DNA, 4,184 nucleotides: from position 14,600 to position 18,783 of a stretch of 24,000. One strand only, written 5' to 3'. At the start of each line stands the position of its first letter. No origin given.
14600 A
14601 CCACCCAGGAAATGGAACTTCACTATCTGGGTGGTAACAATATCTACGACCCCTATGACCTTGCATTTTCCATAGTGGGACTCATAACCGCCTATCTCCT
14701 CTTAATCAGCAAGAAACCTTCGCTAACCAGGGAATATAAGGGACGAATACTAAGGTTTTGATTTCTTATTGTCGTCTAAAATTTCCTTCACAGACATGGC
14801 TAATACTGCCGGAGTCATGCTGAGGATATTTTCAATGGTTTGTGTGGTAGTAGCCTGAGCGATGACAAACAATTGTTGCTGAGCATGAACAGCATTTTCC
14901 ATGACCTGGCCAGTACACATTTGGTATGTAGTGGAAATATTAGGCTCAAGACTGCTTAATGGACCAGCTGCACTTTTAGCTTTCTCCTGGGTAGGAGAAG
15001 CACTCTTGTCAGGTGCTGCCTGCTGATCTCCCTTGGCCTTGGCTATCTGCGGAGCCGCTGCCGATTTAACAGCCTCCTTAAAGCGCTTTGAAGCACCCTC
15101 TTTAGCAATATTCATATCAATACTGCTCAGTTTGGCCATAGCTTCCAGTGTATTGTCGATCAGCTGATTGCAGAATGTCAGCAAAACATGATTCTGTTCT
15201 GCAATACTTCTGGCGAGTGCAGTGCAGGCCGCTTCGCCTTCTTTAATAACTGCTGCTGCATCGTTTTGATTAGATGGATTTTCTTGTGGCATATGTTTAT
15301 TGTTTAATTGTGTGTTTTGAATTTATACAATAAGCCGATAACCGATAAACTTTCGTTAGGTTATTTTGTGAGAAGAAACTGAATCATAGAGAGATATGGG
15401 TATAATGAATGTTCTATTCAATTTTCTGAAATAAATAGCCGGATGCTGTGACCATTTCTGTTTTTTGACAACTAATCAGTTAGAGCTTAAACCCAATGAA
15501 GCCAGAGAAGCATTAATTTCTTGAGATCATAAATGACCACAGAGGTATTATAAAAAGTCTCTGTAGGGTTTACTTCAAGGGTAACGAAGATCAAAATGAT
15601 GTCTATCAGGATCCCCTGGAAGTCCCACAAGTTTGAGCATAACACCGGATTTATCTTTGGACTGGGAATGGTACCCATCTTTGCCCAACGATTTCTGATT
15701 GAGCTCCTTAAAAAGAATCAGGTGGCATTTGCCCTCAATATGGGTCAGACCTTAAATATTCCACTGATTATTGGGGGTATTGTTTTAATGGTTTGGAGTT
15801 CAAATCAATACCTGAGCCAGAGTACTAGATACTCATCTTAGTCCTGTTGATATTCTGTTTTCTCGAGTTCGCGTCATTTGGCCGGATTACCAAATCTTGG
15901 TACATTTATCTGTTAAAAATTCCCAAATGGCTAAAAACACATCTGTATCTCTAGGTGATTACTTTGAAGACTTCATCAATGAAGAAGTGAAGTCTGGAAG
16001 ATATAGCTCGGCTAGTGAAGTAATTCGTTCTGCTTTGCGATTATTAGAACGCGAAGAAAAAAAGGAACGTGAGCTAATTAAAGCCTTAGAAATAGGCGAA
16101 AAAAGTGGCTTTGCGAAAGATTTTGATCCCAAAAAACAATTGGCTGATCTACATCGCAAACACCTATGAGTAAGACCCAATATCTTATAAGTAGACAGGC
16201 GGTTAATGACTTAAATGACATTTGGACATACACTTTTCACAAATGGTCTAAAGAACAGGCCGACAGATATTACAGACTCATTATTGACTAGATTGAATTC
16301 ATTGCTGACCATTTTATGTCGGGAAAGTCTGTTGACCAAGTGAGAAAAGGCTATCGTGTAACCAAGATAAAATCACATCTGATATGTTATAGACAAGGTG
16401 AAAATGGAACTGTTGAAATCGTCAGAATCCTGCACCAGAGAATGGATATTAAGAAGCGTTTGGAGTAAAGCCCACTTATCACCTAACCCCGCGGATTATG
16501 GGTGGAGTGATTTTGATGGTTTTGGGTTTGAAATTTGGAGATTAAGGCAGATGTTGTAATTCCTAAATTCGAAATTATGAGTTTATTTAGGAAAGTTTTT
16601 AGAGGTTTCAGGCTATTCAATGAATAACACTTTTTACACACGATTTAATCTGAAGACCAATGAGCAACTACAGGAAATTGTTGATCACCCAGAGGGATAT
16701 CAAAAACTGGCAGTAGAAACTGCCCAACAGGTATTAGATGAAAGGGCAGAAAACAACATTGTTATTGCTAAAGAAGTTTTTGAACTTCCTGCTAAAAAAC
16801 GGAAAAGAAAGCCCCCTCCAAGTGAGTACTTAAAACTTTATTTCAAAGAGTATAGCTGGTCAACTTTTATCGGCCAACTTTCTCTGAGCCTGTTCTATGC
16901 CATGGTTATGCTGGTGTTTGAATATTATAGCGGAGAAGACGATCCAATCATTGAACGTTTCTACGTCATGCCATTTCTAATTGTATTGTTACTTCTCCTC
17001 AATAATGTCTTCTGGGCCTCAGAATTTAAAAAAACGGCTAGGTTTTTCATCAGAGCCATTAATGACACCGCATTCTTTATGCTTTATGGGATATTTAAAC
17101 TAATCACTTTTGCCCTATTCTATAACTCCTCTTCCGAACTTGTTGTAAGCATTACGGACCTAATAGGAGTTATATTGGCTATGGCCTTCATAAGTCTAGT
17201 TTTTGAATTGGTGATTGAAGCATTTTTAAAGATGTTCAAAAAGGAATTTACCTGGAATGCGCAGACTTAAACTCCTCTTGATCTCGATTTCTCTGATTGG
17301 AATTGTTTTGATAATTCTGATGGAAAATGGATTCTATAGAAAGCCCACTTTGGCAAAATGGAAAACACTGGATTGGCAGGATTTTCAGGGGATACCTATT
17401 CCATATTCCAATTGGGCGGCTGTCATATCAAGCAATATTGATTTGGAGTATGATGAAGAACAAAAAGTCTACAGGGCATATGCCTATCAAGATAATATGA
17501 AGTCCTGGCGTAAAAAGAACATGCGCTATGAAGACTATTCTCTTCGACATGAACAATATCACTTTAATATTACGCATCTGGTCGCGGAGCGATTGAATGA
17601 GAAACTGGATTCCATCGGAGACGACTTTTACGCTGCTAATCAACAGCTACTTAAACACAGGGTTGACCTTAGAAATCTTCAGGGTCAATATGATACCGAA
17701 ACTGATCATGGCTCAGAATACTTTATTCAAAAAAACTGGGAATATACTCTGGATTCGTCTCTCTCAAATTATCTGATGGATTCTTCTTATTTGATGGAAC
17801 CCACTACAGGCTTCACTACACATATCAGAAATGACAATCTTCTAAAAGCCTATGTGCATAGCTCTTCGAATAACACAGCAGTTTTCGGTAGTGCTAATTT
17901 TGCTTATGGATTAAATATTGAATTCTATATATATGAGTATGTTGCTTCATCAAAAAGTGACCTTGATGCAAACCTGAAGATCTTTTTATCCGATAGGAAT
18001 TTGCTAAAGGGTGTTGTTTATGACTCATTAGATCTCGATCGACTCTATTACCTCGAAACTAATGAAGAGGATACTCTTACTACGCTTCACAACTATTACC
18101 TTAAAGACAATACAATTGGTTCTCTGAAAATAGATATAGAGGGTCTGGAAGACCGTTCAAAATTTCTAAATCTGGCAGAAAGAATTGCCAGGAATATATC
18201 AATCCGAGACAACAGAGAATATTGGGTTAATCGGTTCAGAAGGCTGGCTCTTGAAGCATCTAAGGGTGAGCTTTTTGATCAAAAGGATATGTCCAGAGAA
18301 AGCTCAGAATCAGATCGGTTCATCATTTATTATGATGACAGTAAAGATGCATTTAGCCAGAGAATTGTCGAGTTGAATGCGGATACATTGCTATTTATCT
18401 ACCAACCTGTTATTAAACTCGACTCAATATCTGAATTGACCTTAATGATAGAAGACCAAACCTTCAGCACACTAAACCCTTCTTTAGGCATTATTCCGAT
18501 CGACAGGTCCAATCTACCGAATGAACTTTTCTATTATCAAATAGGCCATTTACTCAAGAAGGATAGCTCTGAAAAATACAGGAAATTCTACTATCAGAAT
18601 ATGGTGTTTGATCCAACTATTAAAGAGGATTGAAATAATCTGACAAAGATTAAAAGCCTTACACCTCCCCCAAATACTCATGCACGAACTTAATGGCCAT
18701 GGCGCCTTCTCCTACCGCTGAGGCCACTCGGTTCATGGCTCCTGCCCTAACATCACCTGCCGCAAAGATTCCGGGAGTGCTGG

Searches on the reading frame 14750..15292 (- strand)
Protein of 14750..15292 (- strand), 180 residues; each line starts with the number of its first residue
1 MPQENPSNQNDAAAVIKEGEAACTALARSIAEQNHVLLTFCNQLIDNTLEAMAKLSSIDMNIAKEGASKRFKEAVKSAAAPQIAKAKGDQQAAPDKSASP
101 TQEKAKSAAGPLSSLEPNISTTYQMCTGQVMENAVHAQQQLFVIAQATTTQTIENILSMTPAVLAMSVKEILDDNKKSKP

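Call 75: search_protein_families(library=pfam, proteins=[window:14750-15292:-], max_evalue=0.001)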
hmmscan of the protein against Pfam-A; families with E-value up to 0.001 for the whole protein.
window:14750-15292:- (180 aa): 1 family
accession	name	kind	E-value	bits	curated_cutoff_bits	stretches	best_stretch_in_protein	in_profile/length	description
PF11747.13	RebB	-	7.2e-08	32.8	24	1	119-160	24-65/68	Killing trait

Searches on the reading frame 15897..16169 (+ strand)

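Call 75: search_protein_families(library=pfam, proteins=[window:15897-16169:+], max_evalue=0.001)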
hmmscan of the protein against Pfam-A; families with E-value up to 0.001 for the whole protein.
window:15897-16169:+ (90 aa): 1 family
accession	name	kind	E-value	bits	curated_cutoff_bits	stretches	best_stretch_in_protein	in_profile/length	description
PF03693.20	ParD_antitoxin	-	2.3e-27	95.7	21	1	11-78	1-68/81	Bacterial antitoxin of ParD toxin-antitoxin type II system and RHH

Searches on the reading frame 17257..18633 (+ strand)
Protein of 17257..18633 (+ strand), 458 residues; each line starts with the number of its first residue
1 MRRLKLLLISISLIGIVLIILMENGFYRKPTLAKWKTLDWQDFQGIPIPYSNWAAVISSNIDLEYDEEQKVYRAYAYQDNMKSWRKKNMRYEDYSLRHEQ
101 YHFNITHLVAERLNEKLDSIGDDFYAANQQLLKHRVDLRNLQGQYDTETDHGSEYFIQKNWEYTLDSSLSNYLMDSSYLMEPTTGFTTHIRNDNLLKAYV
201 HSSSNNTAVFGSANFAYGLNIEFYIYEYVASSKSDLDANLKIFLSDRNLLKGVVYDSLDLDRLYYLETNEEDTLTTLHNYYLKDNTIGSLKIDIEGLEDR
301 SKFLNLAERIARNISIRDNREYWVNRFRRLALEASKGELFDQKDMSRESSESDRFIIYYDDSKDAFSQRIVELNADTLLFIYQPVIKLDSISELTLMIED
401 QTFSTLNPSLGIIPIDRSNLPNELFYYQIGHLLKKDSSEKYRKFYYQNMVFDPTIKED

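Call 3: search_protein_families(library=pfam, proteins=[window:17257-18633:+], max_evalue=0.01)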
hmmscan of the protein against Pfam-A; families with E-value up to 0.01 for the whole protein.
window:17257-18633:+ (458 aa): 1 family
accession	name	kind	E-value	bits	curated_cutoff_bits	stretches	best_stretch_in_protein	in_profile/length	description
PF06037.17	DUF922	-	0.0017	18.9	27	1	85-152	80-153/153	Bacterial protein of unknown function (DUF922)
